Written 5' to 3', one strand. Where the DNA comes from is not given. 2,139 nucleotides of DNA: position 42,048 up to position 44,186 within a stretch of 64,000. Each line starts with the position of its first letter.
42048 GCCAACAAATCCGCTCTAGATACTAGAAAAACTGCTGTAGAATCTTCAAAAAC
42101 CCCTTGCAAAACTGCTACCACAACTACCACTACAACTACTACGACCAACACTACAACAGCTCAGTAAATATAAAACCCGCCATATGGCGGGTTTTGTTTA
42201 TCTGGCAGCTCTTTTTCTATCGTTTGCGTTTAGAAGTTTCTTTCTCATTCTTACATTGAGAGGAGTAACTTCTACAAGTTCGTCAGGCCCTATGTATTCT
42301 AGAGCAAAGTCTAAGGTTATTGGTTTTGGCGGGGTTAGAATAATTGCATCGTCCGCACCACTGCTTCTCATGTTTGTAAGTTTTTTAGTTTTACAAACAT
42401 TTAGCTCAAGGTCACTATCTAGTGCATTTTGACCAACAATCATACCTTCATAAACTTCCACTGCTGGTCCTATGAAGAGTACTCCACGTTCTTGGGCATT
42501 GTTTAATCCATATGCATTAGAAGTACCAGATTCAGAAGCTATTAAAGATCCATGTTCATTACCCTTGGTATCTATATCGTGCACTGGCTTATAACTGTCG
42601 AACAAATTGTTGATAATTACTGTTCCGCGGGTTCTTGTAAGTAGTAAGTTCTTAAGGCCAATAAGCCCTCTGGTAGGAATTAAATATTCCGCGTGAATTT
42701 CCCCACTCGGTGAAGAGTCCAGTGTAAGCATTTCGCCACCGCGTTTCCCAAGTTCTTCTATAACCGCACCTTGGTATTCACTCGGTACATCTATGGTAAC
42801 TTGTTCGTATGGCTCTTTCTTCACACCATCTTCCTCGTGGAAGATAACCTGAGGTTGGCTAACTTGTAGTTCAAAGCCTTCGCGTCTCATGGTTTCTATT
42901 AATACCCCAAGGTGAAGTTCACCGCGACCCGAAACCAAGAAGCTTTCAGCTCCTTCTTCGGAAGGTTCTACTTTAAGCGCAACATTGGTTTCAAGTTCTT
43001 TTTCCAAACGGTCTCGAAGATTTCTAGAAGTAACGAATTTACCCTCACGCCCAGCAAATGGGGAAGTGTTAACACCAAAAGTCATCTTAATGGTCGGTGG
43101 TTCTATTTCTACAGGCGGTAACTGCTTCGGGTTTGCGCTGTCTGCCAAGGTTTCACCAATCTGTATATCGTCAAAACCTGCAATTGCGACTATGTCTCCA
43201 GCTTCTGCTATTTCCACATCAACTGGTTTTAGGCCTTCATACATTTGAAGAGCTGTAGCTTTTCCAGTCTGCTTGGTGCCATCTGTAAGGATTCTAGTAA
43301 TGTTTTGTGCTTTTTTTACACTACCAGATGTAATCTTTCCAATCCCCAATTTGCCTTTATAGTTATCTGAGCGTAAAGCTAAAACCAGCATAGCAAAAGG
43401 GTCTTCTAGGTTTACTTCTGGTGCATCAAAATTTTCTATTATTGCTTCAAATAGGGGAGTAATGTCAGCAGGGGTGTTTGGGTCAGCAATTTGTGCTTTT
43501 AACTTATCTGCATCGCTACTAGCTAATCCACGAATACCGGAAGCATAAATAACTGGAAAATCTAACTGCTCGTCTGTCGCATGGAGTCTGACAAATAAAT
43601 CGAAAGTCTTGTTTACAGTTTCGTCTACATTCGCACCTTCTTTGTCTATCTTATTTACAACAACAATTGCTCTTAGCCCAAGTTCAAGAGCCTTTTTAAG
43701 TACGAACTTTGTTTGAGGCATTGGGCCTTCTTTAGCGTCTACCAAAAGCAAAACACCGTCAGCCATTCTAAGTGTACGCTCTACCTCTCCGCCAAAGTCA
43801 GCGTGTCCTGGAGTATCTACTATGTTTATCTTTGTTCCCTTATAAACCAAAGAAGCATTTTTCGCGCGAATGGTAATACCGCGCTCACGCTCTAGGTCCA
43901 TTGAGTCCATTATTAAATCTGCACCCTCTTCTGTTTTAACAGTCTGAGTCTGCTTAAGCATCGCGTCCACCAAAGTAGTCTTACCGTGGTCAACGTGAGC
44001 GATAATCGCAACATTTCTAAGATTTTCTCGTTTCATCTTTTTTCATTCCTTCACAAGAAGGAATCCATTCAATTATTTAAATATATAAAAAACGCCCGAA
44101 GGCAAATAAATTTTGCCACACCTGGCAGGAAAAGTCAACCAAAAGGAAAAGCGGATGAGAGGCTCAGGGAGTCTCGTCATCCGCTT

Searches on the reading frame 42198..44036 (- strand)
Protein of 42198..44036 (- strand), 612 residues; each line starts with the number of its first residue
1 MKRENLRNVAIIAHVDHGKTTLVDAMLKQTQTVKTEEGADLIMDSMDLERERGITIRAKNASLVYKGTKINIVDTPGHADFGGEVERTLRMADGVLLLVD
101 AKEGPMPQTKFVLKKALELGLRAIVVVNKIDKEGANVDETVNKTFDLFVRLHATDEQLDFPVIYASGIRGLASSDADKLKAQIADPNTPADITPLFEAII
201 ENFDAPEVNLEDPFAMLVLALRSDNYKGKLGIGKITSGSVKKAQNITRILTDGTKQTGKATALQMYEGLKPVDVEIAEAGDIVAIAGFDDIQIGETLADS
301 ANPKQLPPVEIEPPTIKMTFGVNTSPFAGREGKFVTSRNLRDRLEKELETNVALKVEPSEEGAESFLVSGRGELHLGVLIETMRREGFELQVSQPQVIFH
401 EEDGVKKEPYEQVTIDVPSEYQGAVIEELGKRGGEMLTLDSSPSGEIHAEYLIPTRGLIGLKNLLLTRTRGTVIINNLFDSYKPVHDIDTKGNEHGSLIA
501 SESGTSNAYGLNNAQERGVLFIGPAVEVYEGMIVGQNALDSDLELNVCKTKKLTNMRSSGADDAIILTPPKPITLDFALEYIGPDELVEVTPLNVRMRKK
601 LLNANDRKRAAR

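Call 31: search_protein_families(library=pfam, proteins=[window:42198-44036:-], max_evalue=0.00001)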
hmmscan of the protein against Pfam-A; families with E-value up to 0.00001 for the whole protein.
window:42198-44036:- (612 aa): 6 families
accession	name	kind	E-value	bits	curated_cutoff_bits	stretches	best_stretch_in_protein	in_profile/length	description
PF00009.33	GTP_EFTU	-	5.7e-56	189.5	26.5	1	5-202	2-185/188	Elongation factor Tu GTP binding domain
PF21018.2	BipA_C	-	2.9e-43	146.5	23.8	1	496-603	2-109/110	TypA/BipA C-terminal domain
PF00679.30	EFG_C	-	2.1e-17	63.4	27.9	1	407-486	3-82/89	Elongation factor G C-terminus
PF03144.31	GTP_EFTU_D2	-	1.3e-09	38.8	30.3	1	228-298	1-73/73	Elongation factor Tu domain 2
PF01926.29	MMR_HSR1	-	9.9e-08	32.5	21.9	1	9-129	2-113/113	50S ribosome-binding GTPase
PF22042.2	EF-G_D2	-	2e-06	28.2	27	1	213-298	1-82/84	Elongation factor G domain 2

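Call 58: find_homologous_proteins(query=window:42198-44036:-, max_evalue=1e-50)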
Query window:42198-44036:- (612 aa): 8000 proteins with E <= 1e-50 among 8000 candidates; the best 120 are listed.
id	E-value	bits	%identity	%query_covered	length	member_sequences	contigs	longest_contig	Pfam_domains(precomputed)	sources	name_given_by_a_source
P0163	0.0e+0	1338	100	100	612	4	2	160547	PF21018.3,PF01926.30,PF00679.31,PF00009.34,PF03144.32,PF22042.3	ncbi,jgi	-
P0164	0.0e+0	1325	99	100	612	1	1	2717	PF21018.3,PF01926.30,PF00679.31,PF00009.34,PF03144.32,PF22042.3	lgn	-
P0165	0.0e+0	1160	85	100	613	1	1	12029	PF21018.3,PF01926.30,PF00679.31,PF00009.34,PF03144.32,PF22042.3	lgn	-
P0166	0.0e+0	1141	84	100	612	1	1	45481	PF21018.3,PF01926.30,PF00679.31,PF00009.34,PF03144.32,PF22042.3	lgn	-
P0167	0.0e+0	1122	82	100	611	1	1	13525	PF21018.3,PF01926.30,PF00679.31,PF00009.34,PF03144.32,PF22042.3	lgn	-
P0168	0.0e+0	1117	83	100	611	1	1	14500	PF21018.3,PF01926.30,PF00679.31,PF02421.25,PF00009.34,PF03144.32,PF22042.3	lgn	-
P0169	0.0e+0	1113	82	100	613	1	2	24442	PF21018.3,PF01926.30,PF00679.31,PF00009.34,PF03144.32,PF22042.3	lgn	-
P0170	0.0e+0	1111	82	100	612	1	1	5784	PF21018.3,PF01926.30,PF00679.31,PF00009.34,PF03144.32,PF22042.3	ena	-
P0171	0.0e+0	1101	82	100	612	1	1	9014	PF21018.3,PF01926.30,PF00679.31,PF00009.34,PF03144.32,PF22042.3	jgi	jgi:GTP-binding protein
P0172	0.0e+0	1101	81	100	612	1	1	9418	PF21018.3,PF01926.30,PF00679.31,PF00009.34,PF03144.32,PF22042.3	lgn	-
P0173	0.0e+0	1100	82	100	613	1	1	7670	PF21018.3,PF01926.30,PF00679.31,PF00009.34,PF03144.32,PF22042.3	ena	-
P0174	0.0e+0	1100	81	100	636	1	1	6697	PF21018.3,PF01926.30,PF00679.31,PF00009.34,PF03144.32,PF22042.3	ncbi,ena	-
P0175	0.0e+0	1100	80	100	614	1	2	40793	PF21018.3,PF01926.30,PF00679.31,PF00009.34,PF03144.32,PF22042.3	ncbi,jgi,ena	-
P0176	0.0e+0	1100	82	100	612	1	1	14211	PF21018.3,PF01926.30,PF00679.31,PF00009.34,PF03144.32,PF22042.3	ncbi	-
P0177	0.0e+0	1095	80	100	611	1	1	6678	PF21018.3,PF01926.30,PF00679.31,PF00009.34,PF03144.32,PF22042.3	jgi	jgi:GTP-binding protein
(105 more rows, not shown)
